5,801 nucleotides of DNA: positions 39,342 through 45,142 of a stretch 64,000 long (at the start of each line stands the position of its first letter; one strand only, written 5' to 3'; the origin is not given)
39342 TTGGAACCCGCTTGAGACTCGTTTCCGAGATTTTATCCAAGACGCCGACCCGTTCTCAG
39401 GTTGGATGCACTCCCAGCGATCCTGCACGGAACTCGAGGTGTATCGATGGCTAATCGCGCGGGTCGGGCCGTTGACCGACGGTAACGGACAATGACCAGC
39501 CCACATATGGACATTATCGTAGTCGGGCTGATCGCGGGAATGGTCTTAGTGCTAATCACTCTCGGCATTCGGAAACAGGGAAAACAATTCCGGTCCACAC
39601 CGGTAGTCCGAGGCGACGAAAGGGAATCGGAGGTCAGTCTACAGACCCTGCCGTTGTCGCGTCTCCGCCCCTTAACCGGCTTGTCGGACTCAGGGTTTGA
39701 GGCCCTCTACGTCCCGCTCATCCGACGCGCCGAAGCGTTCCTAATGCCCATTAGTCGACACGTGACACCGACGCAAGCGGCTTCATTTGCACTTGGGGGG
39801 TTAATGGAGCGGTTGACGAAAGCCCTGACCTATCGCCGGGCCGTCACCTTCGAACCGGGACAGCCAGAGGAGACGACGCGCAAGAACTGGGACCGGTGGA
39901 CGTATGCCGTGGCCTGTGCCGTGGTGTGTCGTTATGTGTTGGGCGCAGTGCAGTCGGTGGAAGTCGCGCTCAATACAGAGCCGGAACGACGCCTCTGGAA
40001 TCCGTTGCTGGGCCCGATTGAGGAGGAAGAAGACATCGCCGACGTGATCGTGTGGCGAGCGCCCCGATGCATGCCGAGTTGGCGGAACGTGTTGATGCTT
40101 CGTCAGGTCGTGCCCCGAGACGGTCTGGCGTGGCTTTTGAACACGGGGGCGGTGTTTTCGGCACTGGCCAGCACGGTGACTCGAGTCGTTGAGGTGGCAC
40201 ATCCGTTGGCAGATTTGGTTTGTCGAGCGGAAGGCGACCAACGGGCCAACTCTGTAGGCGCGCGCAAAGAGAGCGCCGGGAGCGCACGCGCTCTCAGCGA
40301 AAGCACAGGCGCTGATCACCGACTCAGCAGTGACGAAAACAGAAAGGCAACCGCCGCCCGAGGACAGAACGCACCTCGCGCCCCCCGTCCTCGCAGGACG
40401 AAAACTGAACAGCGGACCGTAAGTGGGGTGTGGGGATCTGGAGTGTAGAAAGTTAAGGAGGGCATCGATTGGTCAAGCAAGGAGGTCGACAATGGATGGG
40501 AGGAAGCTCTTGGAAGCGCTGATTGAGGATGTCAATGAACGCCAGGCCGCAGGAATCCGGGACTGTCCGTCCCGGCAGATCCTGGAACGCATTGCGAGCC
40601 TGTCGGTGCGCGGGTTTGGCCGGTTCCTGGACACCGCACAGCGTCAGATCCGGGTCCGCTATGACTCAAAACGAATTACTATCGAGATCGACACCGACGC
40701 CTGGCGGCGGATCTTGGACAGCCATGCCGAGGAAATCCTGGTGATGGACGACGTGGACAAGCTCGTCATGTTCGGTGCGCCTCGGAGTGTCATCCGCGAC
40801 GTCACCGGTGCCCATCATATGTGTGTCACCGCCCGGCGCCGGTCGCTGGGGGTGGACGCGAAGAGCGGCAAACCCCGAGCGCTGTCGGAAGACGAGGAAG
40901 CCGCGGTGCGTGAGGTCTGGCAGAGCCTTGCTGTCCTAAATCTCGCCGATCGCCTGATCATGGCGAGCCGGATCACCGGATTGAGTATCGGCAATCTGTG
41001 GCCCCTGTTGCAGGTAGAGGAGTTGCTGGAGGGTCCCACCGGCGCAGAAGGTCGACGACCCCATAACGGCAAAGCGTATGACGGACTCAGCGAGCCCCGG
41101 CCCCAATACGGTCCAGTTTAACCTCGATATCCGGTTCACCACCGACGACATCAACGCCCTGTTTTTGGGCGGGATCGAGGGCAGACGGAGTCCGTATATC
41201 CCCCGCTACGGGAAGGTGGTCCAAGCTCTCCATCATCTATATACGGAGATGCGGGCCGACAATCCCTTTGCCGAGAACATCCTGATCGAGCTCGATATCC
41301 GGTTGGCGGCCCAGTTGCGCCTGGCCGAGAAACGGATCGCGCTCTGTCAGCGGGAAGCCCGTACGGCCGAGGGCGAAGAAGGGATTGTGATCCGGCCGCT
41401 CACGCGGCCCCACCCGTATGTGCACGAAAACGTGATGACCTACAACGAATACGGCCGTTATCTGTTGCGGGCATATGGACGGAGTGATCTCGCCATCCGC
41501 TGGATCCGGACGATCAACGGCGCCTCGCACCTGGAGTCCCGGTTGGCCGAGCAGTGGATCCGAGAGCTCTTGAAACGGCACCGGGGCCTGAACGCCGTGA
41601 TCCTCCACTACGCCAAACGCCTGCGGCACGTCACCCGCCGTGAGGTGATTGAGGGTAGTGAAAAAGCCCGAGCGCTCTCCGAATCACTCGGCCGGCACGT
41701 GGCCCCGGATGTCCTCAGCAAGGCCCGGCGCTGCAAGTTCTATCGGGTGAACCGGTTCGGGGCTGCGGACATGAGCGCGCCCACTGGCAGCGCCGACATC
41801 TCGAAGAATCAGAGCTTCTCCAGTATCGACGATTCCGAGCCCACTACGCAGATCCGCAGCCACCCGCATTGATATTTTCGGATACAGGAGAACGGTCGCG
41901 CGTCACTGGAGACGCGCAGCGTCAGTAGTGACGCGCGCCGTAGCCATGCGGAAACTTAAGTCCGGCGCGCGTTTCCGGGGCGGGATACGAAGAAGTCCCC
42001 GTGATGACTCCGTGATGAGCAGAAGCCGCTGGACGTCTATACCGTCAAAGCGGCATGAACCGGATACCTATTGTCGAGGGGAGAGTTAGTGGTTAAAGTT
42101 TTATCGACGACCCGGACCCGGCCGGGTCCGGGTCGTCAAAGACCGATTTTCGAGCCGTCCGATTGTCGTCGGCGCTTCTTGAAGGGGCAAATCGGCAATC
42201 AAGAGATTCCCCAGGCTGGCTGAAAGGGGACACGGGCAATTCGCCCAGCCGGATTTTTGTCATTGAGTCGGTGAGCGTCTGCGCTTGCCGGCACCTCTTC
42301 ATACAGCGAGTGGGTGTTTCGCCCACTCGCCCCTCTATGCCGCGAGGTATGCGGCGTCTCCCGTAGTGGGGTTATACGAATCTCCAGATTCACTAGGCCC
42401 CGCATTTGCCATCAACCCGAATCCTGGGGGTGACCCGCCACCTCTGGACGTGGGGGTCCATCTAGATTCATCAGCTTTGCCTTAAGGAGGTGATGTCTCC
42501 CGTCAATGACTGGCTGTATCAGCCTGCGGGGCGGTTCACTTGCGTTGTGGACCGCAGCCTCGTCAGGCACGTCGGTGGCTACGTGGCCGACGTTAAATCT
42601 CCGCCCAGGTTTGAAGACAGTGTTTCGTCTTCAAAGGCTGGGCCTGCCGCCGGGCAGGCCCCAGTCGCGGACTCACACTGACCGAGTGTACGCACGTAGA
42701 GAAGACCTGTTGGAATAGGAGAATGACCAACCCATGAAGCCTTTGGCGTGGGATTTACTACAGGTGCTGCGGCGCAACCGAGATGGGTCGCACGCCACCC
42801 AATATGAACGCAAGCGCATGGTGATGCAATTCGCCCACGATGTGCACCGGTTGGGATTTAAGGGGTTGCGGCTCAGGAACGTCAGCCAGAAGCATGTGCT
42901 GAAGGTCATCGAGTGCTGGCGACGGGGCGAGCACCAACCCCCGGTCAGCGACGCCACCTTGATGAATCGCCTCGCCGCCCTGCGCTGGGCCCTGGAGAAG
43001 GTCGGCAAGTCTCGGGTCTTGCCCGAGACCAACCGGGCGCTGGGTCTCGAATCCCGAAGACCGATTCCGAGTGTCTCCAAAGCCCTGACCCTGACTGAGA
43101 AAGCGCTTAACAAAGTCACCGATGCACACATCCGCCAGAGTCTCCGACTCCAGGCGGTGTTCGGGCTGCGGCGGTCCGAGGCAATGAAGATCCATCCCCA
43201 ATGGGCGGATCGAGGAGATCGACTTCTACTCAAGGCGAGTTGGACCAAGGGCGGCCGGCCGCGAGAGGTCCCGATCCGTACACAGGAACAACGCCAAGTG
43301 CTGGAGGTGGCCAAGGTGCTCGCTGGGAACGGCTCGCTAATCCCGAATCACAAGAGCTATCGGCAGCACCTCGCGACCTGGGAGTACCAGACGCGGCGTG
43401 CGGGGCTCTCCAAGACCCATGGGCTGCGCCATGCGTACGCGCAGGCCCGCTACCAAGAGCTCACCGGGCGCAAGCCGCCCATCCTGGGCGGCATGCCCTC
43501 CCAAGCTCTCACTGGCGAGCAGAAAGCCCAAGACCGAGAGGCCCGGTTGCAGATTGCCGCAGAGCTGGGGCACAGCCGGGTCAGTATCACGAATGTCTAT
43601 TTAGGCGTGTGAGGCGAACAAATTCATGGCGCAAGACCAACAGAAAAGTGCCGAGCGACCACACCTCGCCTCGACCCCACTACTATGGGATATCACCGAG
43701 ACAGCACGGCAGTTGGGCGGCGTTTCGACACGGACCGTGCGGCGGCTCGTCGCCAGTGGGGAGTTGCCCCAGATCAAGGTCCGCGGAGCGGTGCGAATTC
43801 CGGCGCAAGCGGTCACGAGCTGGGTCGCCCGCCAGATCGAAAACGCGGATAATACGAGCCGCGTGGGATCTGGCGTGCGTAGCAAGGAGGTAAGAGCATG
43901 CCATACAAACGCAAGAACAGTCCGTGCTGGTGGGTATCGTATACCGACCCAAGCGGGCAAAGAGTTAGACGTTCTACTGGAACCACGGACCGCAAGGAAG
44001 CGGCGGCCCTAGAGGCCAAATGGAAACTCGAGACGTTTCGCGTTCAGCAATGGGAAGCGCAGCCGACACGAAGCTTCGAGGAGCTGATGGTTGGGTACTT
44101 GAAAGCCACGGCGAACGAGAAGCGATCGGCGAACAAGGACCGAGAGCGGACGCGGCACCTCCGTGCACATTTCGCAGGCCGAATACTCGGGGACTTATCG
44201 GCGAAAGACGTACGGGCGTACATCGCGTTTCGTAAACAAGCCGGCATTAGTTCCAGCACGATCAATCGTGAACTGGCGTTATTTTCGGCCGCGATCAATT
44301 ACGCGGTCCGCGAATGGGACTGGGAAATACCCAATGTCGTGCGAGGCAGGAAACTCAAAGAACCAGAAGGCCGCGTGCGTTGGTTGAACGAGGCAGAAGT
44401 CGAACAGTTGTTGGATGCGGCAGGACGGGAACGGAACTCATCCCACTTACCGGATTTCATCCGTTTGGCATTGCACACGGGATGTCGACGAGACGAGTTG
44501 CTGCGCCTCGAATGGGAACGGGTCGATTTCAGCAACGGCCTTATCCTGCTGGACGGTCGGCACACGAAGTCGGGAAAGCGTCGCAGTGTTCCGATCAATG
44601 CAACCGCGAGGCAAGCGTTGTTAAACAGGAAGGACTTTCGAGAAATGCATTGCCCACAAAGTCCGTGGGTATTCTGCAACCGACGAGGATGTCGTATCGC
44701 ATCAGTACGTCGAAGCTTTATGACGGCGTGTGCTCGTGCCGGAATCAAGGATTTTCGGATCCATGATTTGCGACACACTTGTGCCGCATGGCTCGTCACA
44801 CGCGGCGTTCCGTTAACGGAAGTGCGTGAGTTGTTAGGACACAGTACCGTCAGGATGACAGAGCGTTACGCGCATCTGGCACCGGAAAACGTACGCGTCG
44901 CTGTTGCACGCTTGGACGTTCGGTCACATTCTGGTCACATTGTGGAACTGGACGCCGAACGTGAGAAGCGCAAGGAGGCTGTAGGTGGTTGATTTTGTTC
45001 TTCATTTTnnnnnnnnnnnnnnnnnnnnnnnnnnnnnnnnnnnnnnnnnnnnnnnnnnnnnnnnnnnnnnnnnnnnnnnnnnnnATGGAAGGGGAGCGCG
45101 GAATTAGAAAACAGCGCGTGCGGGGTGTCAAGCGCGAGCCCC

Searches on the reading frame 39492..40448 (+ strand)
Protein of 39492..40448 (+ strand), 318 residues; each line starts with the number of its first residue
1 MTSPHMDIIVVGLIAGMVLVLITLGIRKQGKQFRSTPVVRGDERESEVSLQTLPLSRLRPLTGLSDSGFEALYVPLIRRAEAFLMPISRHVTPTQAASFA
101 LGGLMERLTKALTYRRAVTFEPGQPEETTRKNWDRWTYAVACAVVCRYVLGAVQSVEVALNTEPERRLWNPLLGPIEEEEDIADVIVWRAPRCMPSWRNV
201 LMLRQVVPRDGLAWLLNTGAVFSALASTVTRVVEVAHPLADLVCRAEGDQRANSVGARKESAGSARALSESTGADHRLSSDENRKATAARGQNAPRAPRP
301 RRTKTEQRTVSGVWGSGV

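Call 12: search_protein_families(library=pfam, proteins=[window:39492-40448:+], max_evalue=0.001)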
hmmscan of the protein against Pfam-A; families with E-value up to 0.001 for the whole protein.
window:39492-40448:+ (318 aa): 1 family
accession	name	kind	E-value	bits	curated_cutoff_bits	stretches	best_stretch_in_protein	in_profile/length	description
PF07514.17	TraI_2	-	6.8e-07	29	23.9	1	56-254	21-225/324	Putative helicase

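Call 46: search_protein_families(library=ncbifam, proteins=[window:39492-40448:+], max_evalue=0.01)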
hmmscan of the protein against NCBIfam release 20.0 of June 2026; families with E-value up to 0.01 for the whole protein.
window:39492-40448:+ (318 aa): 2 families
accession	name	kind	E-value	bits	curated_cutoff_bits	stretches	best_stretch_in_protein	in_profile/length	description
NF041494.1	MobH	equivalog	4e-17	62.1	200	1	51-260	14-229/340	MobH family relaxase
TIGR03760.1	ICE_TraI_Pfluor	equivalog_domain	4.5e-12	46.1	161.4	1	55-249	22-212/218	integrating conjugative element relaxase, PFGI-1 class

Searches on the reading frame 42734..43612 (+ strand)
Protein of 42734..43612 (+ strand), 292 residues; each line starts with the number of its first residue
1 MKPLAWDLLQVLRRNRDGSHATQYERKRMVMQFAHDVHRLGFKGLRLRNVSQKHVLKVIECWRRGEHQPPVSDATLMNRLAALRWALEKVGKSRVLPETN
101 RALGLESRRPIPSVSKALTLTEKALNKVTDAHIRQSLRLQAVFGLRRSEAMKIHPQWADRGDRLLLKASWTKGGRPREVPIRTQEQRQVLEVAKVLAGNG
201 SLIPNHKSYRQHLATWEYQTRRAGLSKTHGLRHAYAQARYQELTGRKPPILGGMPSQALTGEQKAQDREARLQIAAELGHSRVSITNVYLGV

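Call 46: search_protein_families(library=ncbifam, proteins=[window:42734-43612:+], max_evalue=0.01)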
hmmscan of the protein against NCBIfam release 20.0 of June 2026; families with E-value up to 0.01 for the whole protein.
window:42734-43612:+ (292 aa): 0 families

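Call 82: search_protein_families(library=pfam, proteins=[window:42734-43612:+], max_evalue=0.01)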
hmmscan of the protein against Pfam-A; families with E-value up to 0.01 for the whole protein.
window:42734-43612:+ (292 aa): 3 families
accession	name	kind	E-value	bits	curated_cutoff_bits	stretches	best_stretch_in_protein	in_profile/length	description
PF12835.12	Integrase_1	-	3.2e-15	56.8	23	1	127-237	27-148/149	Integrase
PF12834.13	Phage_int_SAM_2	-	2.2e-11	44.6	22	1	1-95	1-90/91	Phage integrase, N-terminal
PF00589.27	Phage_integrase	-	3.8e-06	27.2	27.1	1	124-238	15-139/172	Phage integrase family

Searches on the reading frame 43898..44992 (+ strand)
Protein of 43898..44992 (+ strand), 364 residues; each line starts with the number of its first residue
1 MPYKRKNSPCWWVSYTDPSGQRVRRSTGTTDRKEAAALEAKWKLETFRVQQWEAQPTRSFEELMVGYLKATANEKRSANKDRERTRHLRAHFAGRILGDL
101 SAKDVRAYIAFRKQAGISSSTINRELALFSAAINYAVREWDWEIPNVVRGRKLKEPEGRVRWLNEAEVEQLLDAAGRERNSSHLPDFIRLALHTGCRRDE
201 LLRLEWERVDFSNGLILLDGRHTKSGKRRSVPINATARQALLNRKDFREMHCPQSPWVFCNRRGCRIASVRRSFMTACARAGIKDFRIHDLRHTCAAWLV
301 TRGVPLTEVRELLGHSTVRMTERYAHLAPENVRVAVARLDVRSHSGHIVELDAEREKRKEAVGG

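Call 46: search_protein_families(library=ncbifam, proteins=[window:43898-44992:+], max_evalue=0.01)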
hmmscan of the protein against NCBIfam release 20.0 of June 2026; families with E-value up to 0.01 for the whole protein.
window:43898-44992:+ (364 aa): 11 families
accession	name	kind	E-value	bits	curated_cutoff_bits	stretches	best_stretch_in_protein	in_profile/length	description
TIGR02224.1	recomb_XerC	equivalog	1e-29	103.9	335.15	1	95-332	39-282/295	tyrosine recombinase XerC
NF040815.2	recomb_XerA_Arch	equivalog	1e-29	103.9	220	1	92-333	30-260/263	site-specific tyrosine recombinase/integron integrase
TIGR02225.1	recomb_XerD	equivalog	2e-24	86.4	329.6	1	97-337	38-284/290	site-specific tyrosine recombinase XerD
NF001399.0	PRK00283.1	subfamily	4.8e-24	85.1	279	1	64-338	16-294/300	tyrosine recombinase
TIGR02249.1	integrase_gron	subfamily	1.3e-11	44.5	265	1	269-328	241-301/315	integron integrase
NF007371.0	PRK09871.1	subfamily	7.4e-10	38.7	222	1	159-325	3-172/198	tyrosine-type DNA invertase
NF003462.0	PRK05084.1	equivalog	7.5e-10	38.1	267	1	188-340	201-357/360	tyrosine recombinase XerS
NF002331.0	PRK01287.1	subfamily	7.3e-09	35.1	371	1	188-332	168-317/365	site-specific tyrosine recombinase XerC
NF007370.0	PRK09870.1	subfamily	1.5e-08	34.5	221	1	160-325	10-177/200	tyrosine-type DNA invertase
NF011946.0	PRK15417.1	equivalog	1.1e-06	28.1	435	1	269-329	256-317/337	integron integrase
NF047926.1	integrase_GmtZ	equivalog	0.0097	13.9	600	0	283-335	425-478/784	gamma-mobile-trio integrase GmtZ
